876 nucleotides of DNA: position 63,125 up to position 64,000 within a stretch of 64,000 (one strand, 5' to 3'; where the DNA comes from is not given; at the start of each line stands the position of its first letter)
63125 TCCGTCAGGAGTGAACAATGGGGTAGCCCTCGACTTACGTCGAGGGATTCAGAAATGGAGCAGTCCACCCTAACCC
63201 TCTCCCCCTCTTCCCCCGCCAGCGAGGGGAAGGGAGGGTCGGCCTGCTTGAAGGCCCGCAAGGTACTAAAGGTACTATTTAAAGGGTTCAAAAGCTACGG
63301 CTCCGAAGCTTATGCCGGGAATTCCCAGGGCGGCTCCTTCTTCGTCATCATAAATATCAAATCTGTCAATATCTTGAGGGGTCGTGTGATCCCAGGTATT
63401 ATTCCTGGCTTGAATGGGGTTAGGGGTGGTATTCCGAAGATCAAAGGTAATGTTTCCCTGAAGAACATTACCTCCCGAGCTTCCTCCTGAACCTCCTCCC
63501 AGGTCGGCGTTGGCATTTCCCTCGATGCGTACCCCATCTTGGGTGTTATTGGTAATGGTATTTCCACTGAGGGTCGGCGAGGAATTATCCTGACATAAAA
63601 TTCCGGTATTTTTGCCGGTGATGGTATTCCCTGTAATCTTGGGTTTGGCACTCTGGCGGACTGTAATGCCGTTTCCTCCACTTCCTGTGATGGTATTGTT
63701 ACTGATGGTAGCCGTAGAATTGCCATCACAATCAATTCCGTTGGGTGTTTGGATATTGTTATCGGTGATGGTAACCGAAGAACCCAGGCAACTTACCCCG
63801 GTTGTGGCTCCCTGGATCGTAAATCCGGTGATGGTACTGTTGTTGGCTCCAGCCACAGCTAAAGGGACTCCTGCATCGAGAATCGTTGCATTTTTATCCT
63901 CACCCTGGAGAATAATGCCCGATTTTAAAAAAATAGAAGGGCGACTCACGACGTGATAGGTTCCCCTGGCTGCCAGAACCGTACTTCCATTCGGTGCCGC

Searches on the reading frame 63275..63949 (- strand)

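Call 66: search_protein_families(library=pfam, proteins=[window:63275-63949:-], max_evalue=0.001)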
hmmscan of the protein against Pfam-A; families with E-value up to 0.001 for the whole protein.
window:63275-63949:- (224 aa): 3 families
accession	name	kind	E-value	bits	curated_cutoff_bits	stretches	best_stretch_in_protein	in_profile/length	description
PF07602.17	DUF1565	-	6.5e-20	72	20.3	1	30-192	99-256/257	Protein of unknown function (DUF1565)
PF13229.12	Beta_helix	-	1.7e-17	63.9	25.9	1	32-147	5-126/158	Right handed beta helix region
PF05048.19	NosD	-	3.4e-15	56.5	23.6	1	19-191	26-191/212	Periplasmic copper-binding protein (NosD)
